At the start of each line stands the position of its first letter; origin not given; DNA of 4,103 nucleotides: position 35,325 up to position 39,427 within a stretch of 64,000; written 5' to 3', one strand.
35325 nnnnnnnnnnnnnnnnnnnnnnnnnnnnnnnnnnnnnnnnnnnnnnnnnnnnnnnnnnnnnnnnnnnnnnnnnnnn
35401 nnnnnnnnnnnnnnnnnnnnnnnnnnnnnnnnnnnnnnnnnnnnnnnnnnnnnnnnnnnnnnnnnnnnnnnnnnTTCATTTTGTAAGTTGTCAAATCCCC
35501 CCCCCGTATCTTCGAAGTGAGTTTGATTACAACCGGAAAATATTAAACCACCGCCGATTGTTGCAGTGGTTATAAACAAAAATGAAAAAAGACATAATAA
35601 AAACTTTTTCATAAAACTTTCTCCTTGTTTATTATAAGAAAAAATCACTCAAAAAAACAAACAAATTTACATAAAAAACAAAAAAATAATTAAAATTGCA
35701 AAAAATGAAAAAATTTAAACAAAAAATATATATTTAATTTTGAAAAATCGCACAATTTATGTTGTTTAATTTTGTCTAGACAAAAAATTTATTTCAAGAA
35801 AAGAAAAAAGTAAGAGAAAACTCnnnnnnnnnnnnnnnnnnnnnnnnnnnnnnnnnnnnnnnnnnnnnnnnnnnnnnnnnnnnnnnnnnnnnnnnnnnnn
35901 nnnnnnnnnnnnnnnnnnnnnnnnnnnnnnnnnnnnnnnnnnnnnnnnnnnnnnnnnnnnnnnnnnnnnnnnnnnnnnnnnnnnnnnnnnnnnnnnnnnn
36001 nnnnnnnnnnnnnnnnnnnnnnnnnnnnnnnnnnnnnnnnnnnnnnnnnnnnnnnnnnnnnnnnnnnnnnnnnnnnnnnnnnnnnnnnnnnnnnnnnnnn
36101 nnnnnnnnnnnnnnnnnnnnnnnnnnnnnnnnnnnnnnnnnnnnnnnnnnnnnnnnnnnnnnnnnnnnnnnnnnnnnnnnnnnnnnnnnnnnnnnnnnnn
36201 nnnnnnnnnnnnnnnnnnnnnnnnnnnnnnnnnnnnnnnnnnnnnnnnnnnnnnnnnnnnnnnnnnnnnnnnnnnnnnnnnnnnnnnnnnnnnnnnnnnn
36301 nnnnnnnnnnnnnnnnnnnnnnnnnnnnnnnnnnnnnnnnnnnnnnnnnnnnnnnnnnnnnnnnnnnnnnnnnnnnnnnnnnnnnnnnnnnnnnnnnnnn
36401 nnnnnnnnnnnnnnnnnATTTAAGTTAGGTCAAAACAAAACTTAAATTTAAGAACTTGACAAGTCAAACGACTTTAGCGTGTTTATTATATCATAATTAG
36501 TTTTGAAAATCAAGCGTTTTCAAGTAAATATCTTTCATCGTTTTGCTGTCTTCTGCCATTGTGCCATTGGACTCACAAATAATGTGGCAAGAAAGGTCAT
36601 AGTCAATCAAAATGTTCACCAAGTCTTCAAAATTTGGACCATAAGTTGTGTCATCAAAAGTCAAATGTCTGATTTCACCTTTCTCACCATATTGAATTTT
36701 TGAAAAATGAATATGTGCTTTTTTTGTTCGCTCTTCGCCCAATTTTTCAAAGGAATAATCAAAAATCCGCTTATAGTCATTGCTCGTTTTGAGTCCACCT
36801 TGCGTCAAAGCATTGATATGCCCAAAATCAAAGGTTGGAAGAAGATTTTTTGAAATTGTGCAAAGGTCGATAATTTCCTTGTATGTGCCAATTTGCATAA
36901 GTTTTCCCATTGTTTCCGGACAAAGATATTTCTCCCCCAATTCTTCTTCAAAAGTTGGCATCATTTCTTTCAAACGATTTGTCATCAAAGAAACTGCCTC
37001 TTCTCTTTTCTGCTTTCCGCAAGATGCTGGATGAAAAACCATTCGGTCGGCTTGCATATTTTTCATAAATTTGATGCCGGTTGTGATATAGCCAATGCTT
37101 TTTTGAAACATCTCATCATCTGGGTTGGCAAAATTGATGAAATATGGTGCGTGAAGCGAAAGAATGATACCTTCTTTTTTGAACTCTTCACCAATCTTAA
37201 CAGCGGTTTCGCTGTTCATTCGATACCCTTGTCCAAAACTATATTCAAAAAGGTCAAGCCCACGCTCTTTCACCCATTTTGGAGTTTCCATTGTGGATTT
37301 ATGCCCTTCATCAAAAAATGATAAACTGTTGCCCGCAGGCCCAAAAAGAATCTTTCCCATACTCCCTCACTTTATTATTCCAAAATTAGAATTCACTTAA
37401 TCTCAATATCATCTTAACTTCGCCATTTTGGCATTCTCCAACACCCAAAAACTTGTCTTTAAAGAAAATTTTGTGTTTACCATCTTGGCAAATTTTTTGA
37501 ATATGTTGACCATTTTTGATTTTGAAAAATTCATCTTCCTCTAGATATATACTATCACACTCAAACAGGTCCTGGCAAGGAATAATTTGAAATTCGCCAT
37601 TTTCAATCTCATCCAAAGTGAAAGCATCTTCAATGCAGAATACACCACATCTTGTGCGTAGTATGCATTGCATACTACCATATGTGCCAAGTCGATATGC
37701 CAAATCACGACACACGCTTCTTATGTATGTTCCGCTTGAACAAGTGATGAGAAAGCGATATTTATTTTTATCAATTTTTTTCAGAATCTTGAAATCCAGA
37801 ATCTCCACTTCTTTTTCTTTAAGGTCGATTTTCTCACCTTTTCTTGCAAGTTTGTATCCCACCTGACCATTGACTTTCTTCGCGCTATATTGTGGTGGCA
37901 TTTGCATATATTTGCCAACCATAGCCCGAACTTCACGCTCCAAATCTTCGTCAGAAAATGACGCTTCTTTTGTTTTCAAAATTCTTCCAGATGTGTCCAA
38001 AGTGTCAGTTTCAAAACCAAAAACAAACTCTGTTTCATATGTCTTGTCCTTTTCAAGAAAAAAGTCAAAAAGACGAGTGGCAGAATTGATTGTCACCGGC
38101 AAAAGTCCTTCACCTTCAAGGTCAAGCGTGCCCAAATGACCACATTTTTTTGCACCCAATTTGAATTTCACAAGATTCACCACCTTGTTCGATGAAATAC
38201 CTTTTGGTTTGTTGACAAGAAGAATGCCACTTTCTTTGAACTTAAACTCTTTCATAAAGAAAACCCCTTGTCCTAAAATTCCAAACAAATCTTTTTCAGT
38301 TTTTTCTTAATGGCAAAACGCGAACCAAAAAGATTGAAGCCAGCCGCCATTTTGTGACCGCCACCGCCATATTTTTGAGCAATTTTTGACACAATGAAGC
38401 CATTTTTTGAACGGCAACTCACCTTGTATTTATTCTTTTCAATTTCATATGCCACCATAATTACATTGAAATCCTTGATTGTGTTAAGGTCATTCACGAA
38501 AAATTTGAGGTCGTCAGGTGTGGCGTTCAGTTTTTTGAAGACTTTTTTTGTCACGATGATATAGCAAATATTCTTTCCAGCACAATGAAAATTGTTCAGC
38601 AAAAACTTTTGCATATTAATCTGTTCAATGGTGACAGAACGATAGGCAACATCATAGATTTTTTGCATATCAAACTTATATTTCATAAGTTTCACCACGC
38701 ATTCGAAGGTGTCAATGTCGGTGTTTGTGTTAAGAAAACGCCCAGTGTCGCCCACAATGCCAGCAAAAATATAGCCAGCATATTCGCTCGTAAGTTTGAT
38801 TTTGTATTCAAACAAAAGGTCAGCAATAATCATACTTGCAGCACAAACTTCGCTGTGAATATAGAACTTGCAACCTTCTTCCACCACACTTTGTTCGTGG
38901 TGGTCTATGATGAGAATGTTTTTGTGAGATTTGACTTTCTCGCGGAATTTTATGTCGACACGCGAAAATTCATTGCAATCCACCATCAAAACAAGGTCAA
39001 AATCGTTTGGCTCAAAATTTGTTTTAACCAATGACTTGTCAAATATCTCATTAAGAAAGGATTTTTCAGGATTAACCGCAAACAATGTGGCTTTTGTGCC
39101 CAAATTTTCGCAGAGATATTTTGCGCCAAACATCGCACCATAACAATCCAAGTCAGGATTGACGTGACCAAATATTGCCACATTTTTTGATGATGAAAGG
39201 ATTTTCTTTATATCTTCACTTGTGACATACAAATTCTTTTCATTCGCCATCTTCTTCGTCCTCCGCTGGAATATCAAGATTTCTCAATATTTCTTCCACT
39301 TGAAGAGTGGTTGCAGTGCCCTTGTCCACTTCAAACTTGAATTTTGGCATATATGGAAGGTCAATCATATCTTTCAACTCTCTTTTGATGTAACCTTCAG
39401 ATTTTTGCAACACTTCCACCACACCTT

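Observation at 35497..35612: The paralogous lipoprotein gene carries the same 107-nt leader and G9 tract, but in frame (ON): a multi-gene contingency family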

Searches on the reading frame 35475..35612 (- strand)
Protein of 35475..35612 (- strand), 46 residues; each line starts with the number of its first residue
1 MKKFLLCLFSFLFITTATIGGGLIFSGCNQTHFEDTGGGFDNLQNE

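Call 65: find_homologous_proteins(query=window:35475-35612:-, max_evalue=1)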
Query seq(46 aa) (46 aa): 1 proteins with E <= 1 among 1 candidates.
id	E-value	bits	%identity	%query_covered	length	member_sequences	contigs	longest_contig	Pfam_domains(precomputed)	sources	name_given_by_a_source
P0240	1.9e-14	70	89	83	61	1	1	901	-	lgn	-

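Call 67: find_encoding_contigs(protein=P0240, flank=3000)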
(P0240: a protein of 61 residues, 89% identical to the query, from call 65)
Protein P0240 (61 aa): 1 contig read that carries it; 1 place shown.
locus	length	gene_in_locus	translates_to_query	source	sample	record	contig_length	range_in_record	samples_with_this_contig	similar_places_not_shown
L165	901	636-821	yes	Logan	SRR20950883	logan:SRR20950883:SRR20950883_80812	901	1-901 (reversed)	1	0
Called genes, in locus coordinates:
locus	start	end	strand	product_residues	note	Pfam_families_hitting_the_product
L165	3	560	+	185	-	?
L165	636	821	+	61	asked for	-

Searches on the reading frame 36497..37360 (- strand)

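Call 42: search_protein_families(library=pfam, proteins=[window:36497-37360:-], max_evalue=0.00001)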
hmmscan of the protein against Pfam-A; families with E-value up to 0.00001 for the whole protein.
window:36497-37360:- (287 aa): 1 family
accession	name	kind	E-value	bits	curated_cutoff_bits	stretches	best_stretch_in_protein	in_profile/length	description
PF01261.30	AP_endonuc_2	-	7.9e-26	91.7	31.1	1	28-266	2-231/249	Xylose isomerase-like TIM barrel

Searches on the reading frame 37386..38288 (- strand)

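Call 42: search_protein_families(library=pfam, proteins=[window:37386-38288:-], max_evalue=0.00001)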
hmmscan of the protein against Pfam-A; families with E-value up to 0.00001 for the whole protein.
window:37386-38288:- (300 aa): 1 family
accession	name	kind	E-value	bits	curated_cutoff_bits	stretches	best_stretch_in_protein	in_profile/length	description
PF01509.24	TruB_N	-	9.4e-45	153.1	27.3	1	43-189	3-149/149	TruB family pseudouridylate synthase (N terminal domain)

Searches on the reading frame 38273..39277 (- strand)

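Call 42: search_protein_families(library=pfam, proteins=[window:38273-39277:-], max_evalue=0.00001)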
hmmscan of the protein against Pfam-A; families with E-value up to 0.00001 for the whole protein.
window:38273-39277:- (334 aa): 2 families
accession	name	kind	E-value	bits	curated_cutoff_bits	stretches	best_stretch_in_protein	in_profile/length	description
PF01368.27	DHH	-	1.4e-18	67.8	28.1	1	32-174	1-125/125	DHH family, N-terminal domain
PF02272.25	DHHA1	-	2.4e-15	57.3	25.9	1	246-316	9-83/102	DHHA1 domain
